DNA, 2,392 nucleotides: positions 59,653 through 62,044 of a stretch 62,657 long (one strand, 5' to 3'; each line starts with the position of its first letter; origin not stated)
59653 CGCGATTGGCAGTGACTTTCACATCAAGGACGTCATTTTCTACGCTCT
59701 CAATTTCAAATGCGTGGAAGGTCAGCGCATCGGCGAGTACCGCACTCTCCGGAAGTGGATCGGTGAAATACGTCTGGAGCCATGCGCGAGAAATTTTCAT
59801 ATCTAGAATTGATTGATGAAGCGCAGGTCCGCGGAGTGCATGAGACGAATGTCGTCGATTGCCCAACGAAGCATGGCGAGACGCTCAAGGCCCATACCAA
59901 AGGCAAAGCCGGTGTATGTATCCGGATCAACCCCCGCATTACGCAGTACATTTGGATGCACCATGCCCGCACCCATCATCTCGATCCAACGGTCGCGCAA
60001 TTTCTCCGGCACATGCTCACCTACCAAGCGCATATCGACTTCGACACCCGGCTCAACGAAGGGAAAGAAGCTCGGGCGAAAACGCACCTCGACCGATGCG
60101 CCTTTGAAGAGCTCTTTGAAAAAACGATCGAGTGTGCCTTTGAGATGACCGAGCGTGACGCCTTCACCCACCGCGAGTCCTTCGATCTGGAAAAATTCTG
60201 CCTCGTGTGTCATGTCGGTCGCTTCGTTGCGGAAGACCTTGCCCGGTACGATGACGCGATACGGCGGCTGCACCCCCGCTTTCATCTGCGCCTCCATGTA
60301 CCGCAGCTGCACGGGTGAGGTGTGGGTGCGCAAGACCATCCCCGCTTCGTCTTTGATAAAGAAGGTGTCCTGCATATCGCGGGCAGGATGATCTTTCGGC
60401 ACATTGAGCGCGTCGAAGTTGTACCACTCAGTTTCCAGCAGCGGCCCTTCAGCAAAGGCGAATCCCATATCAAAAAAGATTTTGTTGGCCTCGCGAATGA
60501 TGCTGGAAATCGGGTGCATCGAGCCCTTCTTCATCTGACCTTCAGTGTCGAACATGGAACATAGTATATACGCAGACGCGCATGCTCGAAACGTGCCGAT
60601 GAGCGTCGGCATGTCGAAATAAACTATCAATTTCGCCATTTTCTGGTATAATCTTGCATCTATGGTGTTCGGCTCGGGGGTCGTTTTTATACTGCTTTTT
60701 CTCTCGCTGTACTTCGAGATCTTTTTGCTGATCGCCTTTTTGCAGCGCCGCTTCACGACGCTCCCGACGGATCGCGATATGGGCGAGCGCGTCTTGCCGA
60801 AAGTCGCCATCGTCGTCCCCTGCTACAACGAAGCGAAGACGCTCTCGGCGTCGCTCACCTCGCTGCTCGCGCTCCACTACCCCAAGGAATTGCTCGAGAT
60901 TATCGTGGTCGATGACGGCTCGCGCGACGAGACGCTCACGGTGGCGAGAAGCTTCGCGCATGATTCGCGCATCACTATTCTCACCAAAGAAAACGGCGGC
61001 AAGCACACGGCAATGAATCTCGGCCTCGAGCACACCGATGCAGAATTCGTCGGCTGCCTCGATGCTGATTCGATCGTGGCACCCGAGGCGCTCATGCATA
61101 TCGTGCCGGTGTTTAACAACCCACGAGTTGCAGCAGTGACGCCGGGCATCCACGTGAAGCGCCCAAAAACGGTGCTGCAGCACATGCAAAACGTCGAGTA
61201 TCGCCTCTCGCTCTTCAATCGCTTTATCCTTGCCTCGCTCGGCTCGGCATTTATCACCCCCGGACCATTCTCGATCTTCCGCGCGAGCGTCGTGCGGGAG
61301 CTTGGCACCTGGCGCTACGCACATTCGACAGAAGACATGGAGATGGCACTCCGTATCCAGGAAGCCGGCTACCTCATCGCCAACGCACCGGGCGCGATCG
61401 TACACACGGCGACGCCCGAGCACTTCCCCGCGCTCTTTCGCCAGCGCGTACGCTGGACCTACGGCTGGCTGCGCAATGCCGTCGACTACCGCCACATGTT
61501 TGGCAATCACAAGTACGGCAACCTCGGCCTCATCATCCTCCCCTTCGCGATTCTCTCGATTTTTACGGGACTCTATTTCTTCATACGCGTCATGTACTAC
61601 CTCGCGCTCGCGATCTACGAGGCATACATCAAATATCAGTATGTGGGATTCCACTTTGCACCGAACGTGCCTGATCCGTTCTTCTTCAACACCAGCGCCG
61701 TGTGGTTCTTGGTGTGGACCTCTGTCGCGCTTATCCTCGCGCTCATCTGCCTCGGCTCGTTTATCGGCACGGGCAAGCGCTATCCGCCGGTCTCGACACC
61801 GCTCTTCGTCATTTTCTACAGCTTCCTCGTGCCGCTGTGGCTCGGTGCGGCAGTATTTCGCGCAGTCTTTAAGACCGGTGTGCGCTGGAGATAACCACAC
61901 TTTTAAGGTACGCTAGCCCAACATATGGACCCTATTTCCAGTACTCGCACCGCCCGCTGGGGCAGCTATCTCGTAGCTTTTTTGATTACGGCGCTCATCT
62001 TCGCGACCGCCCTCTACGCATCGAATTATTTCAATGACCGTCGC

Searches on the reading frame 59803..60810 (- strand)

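Call 110: search_protein_families(library=pfam, max_evalue=0.001, proteins=[window:59803-60810:-])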
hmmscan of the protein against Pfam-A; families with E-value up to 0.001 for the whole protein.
window:59803-60810:- (335 aa): 1 family
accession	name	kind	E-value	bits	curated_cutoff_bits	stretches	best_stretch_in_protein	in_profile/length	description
PF01409.25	tRNA-synt_2d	-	5.5e-94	314.7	19.8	1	92-335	10-246/246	tRNA synthetases class II core domain (F)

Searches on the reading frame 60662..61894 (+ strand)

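Call 110: search_protein_families(library=pfam, max_evalue=0.001, proteins=[window:60662-61894:+])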
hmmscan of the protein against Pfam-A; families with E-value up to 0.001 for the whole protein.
window:60662-61894:+ (410 aa): 6 families
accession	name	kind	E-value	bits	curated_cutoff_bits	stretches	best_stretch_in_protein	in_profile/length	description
PF13641.12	Glyco_tranf_2_3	-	9e-38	131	27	1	46-268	1-230/230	Glycosyltransferase like family 2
PF00535.33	Glycos_transf_2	-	1.2e-32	113.6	23.3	1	50-214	2-167/168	Glycosyl transferase family 2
PF13632.12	Glyco_trans_2_3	-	7.7e-27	94.8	27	1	131-316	3-195/198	Glycosyl transferase family group 2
PF13506.12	Glyco_transf_21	-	1e-08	35.3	21.7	1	114-266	18-173/174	Glycosyl transferase family 21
PF10111.15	Glyco_tranf_2_2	-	6.5e-08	32.8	27.3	1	50-250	2-217/276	Glycosyltransferase like family 2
PF03142.21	Chitin_synth_2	-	1.9e-06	27.3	27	0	120-211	195-289/527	Chitin synthase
